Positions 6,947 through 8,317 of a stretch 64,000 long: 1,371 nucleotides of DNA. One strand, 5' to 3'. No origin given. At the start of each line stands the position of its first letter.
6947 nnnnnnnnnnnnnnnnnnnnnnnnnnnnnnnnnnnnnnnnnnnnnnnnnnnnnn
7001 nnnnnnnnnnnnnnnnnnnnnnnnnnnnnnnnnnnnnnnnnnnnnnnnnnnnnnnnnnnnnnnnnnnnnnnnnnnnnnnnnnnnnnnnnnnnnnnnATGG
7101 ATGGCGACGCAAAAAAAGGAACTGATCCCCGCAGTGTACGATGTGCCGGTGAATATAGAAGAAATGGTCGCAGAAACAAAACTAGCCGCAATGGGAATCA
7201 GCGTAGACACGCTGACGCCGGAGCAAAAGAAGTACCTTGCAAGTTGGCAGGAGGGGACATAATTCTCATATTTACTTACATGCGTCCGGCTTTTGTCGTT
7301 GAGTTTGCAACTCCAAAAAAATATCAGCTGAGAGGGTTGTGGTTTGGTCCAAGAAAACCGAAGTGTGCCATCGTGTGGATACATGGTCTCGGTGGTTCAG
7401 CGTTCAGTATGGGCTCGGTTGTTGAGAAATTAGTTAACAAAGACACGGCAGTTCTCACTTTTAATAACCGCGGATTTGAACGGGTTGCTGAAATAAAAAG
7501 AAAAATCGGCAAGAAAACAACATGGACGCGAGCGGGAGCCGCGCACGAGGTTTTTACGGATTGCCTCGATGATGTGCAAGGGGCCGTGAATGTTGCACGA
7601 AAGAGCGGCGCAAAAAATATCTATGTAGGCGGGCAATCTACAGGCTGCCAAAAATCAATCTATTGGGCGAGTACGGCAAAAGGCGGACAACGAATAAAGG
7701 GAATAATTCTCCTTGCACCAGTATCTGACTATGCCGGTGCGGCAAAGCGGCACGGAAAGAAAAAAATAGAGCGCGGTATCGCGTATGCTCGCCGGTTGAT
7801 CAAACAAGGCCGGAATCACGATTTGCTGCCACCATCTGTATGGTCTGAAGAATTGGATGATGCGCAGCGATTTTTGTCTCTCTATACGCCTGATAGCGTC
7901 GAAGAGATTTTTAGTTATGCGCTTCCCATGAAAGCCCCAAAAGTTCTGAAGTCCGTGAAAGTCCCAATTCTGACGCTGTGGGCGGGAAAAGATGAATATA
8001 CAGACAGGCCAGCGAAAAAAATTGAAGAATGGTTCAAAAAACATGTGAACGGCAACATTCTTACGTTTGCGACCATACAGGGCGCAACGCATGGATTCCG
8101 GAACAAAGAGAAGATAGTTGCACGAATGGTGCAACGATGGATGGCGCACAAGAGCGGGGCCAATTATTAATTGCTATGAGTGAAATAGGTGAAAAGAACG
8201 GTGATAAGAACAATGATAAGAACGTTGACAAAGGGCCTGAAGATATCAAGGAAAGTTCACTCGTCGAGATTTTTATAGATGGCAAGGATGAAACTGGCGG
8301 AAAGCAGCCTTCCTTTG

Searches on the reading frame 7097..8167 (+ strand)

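Call 87: search_protein_families(library=pfam, proteins=[window:7097-8167:+], max_evalue=0.001)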
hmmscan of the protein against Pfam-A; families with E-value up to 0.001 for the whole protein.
window:7097-8167:+ (357 aa): 5 families
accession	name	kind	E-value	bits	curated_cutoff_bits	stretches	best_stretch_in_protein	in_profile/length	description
PF08538.16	DUF1749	-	1.5e-19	70.7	24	1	163-342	90-286/299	Protein of unknown function (DUF1749)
PF12146.15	Hydrolase_4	-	2.5e-14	53.6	27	1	87-334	2-234/239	Serine aminopeptidase, S33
PF12697.13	Abhydrolase_6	-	1.6e-06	29.4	26.3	1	92-306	1-183/217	Alpha/beta hydrolase family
PF00561.26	Abhydrolase_1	-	3.3e-06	27.4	25.8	1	92-208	3-102/245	alpha/beta hydrolase fold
PF07859.19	Abhydrolase_3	-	0.00077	19.7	25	0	153-239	49-140/210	alpha/beta hydrolase fold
